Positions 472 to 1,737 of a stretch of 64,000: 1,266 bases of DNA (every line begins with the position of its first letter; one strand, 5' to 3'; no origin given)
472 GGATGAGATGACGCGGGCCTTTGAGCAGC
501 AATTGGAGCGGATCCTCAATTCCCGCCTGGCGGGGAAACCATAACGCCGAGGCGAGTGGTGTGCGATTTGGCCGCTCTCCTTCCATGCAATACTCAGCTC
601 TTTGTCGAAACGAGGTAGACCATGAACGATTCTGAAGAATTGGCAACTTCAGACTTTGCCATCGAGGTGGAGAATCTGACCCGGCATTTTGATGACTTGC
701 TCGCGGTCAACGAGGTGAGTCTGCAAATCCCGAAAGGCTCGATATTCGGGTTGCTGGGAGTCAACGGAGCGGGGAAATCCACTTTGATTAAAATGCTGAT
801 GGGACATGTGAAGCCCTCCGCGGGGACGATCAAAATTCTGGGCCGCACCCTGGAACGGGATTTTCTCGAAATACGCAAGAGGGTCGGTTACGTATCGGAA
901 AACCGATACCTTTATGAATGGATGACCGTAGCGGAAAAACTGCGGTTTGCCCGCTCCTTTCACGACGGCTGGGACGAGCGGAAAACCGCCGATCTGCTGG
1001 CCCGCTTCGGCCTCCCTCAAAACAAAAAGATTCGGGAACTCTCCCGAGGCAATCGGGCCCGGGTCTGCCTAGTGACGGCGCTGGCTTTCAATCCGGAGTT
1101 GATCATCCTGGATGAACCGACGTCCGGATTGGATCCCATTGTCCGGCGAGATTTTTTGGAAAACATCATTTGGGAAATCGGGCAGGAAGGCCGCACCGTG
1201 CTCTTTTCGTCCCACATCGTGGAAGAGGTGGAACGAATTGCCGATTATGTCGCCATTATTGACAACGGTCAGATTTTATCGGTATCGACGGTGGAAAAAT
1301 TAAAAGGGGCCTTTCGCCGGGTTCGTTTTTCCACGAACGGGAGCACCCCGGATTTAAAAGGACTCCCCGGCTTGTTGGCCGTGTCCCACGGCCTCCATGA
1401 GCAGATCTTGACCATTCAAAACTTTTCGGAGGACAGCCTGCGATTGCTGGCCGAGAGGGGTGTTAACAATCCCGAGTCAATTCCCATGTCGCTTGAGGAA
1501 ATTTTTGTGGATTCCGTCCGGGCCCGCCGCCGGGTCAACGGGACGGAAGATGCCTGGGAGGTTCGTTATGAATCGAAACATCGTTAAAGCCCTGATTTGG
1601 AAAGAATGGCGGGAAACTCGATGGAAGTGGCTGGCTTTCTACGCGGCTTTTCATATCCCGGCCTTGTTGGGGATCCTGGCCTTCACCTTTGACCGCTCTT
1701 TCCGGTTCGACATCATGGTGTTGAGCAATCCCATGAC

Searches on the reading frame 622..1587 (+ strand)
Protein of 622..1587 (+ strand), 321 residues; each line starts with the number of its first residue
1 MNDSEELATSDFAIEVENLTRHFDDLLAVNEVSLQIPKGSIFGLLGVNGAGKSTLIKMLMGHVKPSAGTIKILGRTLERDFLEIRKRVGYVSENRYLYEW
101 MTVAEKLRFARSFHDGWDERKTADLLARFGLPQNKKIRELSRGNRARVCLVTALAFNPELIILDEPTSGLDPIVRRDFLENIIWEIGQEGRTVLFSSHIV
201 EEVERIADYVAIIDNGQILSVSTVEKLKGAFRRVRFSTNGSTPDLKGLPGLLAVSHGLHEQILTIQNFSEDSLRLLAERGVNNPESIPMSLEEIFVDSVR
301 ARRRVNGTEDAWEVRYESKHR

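Call 28: find_encoding_contigs(protein=window:622-1587:+, flank=10000, max_places=10)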
Protein window:622-1587:+ (321 aa): 1 contig read that carries it; 1 place shown.
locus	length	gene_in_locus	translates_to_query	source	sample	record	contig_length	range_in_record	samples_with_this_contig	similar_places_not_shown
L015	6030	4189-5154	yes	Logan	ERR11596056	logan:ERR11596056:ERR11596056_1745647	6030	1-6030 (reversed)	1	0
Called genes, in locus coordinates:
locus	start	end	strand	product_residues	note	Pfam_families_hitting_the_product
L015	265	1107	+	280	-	PF04962:KduI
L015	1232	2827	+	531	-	PF01936:NYN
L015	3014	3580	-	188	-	PF05219:DREV (faint), PF13489:Methyltransf_23, PF13649:Methyltransf_25, PF13847:Methyltransf_31, PF08241:Methyltransf_11, PF08242:Methyltransf_12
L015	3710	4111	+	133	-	PF00392:GntR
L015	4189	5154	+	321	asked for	PF00005:ABC_tran, PF13304:AAA_21 (weak)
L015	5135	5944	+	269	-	-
